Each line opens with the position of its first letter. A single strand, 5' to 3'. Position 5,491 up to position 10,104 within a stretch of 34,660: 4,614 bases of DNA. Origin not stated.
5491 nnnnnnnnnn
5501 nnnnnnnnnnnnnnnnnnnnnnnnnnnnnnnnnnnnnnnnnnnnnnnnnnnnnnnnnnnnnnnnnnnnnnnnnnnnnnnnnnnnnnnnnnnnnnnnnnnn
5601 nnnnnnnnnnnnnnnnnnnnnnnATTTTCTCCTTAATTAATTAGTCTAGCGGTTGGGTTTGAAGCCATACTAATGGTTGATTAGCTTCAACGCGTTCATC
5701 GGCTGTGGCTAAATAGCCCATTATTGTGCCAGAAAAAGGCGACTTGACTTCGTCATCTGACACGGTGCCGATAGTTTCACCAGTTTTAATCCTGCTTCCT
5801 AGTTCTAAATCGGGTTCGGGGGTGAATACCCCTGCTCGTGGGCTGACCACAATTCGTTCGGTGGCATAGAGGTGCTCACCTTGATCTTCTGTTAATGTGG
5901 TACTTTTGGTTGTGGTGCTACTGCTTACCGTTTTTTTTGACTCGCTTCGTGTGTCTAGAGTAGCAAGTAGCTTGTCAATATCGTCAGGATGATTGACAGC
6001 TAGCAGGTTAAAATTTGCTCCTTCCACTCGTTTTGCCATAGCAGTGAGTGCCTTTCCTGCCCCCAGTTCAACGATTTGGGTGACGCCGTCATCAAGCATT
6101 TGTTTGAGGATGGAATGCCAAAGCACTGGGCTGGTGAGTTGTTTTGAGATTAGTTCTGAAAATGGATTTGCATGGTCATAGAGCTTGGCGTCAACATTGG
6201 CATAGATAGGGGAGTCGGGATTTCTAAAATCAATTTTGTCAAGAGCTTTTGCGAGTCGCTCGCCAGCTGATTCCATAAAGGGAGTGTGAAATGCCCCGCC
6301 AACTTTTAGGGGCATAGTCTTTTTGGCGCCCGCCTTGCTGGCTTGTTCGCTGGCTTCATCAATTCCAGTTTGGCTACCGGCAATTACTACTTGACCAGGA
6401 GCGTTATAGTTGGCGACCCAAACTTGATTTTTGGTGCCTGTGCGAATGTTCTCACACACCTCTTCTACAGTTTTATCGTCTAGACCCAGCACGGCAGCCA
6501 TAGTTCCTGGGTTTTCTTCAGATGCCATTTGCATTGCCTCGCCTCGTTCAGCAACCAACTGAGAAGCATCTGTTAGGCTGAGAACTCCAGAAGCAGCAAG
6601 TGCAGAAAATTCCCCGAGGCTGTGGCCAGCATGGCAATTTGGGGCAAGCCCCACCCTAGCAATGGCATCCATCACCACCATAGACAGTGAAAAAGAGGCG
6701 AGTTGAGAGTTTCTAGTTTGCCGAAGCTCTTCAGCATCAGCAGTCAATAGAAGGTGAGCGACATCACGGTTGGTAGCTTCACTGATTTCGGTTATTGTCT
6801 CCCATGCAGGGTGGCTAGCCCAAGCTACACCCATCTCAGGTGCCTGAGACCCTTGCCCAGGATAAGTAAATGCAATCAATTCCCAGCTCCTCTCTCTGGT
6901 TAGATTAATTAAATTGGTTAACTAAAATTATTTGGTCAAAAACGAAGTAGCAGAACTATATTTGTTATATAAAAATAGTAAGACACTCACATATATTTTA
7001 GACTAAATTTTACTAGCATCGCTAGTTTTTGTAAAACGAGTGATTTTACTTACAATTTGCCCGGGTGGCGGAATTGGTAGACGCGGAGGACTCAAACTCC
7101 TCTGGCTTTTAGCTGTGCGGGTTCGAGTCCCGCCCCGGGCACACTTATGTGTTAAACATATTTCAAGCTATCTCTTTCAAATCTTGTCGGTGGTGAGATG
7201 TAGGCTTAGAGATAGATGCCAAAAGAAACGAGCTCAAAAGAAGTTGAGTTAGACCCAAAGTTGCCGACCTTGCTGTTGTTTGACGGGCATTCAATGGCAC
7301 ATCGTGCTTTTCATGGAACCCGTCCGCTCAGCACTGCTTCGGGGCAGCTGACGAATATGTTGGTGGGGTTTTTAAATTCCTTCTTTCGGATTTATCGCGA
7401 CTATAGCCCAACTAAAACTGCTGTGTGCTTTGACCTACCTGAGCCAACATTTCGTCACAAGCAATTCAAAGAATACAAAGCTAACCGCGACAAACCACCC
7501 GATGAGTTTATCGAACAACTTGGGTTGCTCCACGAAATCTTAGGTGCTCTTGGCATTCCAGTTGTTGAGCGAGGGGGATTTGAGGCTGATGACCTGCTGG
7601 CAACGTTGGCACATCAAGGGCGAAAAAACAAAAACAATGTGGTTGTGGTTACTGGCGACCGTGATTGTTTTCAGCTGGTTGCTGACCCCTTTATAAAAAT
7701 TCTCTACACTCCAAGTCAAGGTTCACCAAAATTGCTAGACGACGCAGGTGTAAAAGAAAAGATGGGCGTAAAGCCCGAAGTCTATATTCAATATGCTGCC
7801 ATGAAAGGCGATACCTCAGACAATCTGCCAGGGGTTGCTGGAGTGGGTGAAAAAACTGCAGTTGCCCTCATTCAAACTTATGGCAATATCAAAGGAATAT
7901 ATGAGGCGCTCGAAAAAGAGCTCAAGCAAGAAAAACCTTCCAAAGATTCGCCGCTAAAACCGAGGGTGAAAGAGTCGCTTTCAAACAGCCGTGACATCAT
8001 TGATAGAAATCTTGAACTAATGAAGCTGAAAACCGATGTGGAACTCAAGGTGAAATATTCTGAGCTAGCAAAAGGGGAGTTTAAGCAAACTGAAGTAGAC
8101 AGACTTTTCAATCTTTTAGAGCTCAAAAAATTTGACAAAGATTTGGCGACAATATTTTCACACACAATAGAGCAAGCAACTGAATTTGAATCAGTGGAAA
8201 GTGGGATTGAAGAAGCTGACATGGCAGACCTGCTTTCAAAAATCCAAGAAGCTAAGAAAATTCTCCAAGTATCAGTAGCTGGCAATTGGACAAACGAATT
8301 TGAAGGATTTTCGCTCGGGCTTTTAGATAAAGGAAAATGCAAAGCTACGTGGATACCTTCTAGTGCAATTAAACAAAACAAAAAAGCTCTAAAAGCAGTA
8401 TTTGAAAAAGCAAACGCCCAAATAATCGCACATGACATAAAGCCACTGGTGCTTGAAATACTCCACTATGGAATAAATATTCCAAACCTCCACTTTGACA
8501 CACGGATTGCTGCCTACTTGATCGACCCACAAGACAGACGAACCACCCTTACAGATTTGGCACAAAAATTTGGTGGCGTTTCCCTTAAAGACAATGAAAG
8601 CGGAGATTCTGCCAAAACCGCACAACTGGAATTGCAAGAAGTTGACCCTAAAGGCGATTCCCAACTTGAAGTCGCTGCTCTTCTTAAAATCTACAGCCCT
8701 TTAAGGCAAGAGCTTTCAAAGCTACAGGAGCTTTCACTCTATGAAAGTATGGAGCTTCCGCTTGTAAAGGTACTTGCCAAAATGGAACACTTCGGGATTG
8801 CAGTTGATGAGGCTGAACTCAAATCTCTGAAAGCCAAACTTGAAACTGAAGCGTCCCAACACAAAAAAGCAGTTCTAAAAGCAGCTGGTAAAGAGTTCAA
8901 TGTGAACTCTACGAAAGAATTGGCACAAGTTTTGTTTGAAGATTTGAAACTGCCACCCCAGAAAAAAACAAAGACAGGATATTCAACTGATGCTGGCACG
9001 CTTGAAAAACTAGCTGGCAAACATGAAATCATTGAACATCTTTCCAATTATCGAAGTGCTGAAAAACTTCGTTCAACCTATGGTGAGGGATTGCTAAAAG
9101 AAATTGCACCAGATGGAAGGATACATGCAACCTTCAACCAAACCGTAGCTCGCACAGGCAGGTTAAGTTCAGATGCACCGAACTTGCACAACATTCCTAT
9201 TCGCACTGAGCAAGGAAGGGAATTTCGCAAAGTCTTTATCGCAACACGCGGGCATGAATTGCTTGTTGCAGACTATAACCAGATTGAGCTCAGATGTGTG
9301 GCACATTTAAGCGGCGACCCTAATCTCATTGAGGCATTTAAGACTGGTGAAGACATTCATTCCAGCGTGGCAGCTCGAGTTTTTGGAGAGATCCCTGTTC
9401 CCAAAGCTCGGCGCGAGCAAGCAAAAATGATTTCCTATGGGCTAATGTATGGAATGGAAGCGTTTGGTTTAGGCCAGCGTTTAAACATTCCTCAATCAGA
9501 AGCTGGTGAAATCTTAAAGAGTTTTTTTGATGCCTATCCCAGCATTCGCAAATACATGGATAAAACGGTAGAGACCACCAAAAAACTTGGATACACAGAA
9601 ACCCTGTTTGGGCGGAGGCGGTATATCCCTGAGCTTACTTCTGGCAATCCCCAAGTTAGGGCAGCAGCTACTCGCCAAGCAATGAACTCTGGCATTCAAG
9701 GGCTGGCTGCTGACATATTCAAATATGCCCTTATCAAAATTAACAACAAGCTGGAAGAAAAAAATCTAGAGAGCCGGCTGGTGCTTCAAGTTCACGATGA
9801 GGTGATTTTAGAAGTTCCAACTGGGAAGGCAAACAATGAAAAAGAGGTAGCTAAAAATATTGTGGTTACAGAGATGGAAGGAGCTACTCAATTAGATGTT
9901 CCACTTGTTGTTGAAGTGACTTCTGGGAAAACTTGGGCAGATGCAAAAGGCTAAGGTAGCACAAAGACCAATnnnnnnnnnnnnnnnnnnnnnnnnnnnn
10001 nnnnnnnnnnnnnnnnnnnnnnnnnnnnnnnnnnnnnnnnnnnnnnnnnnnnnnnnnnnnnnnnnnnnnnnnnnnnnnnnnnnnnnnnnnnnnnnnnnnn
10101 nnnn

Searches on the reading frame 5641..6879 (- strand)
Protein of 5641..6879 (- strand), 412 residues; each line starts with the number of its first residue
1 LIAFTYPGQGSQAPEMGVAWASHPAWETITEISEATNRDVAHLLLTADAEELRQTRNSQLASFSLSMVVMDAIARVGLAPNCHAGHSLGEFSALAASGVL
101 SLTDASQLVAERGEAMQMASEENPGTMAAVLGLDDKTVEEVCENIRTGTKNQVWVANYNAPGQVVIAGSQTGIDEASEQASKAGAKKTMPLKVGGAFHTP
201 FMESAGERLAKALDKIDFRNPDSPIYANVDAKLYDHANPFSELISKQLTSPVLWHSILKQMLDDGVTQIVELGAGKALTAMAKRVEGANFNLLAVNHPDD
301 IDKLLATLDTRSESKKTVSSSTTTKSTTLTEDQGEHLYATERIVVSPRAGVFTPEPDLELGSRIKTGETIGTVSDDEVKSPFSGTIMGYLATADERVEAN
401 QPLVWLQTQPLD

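Call 56: search_protein_families(library=pfam, proteins=[window:5641-6879:-], max_evalue=0.00001)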
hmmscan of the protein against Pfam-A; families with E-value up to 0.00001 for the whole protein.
window:5641-6879:- (412 aa): 1 family
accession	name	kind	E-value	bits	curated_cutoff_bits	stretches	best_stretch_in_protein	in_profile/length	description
PF00698.26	Acyl_transf_1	-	8.2e-35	121.2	32.7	1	4-282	2-275/319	Acyl transferase domain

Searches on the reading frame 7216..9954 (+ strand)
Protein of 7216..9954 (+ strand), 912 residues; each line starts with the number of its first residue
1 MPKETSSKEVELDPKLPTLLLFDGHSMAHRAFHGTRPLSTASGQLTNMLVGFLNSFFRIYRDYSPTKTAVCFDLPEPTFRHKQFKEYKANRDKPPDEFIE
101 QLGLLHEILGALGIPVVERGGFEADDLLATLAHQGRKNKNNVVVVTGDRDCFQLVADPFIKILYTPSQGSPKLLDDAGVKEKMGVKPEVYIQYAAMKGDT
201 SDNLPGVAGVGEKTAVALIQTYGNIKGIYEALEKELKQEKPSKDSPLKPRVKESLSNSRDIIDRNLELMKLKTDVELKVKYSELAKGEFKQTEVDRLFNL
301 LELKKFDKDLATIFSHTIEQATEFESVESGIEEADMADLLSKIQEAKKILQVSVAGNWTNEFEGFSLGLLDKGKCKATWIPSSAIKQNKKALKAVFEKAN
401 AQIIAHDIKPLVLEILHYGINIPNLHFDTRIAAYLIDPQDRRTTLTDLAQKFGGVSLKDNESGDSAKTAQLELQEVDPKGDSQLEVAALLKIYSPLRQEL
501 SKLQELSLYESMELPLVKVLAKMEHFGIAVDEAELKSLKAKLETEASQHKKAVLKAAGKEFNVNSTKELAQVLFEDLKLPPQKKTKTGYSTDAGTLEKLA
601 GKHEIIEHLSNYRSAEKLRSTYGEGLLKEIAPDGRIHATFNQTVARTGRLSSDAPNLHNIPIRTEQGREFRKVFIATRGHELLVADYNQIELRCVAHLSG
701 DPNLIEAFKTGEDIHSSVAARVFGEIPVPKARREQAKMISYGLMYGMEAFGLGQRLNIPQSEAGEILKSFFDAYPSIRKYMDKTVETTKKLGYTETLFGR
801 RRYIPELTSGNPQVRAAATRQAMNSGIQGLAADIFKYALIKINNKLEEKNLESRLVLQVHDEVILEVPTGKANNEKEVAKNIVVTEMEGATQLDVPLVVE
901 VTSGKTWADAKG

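Call 56: search_protein_families(library=pfam, proteins=[window:7216-9954:+], max_evalue=0.00001)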
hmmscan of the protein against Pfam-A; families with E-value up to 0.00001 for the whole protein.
window:7216-9954:+ (912 aa): 5 families
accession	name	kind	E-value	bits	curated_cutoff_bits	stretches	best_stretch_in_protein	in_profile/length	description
PF00476.26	DNA_pol_A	-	7.3e-142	473.3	34.3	1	533-909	2-381/381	DNA polymerase family A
PF02739.22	5_3_exonuc_N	-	1.6e-50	171.5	34.3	1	18-184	1-164/164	5'-3' exonuclease, N-terminal resolvase-like domain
PF01367.25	5_3_exonuc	-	9.6e-24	84.2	40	1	185-290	1-95/97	5'-3' exonuclease, C-terminal SAM fold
PF22619.2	DNA_polI_exo1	-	1.3e-10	41.6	27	1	363-461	16-109/140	DNA polymerase I, ribonuclease H-like domain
PF01612.26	DNA_pol_A_exo1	-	9e-07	29.3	23.6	1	376-462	50-137/173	3'-5' exonuclease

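Call 65: find_homologous_proteins(query=window:7216-9954:+, max_evalue=1e-50)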
Query window:7216-9954:+ (912 aa): 7990 proteins with E <= 1e-50 among 8000 candidates; the best 120 are listed.
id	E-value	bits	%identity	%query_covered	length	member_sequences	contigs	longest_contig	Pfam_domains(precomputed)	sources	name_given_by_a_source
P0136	0.0e+0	2022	100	100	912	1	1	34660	PF01612.27,PF01367.26,PF02739.23,PF22619.3,PF00476.27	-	-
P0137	0.0e+0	1225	63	98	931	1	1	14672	PF01367.26,PF02739.23,PF22619.3,PF00476.27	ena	-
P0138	0.0e+0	1221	64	98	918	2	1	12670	PF01367.26,PF02739.23,PF22619.3,PF00476.27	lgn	-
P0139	0.0e+0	1073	56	98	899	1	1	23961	PF01367.26,PF02739.23,PF00476.27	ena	-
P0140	0.0e+0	1051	56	98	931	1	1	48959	PF01367.26,PF02739.23,PF00476.27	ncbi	-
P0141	2.9e-279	947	52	98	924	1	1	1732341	PF01367.26,PF02739.23,PF22619.3,PF00476.27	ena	-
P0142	1.5e-257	875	49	98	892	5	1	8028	PF01367.26,PF02739.23,PF00476.27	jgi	jgi:DNA polymerase-1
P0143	5.8e-254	864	48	98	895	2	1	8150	PF01367.26,PF02739.23,PF00476.27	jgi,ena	-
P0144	2.5e-253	861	48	98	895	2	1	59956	PF01367.26,PF02739.23,PF00476.27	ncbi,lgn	ncbi:MAG: DNA polymerase I [Acidimicrobiales bacterium]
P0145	8.6e-253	860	49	98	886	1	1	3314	PF01367.26,PF02739.23,PF00476.27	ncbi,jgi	jgi:DNA polymerase-1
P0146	2.6e-252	858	48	98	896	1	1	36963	PF01367.26,PF02739.23,PF00476.27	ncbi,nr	ncbi:MAG: DNA polymerase I [Acidimicrobiia bacterium]|nr:DNA polymerase I [Acidimicrobiia bacterium]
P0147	8.9e-252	856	48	98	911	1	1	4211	PF01367.26,PF02739.23,PF00476.27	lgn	-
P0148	2.4e-251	855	48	98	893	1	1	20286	PF01367.26,PF02739.23,PF22619.3,PF00476.27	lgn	-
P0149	2.5e-251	855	48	98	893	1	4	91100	PF01367.26,PF02739.23,PF00476.27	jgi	jgi:DNA polymerase-1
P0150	2.8e-251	855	47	98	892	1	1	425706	PF01367.26,PF02739.23,PF00476.27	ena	-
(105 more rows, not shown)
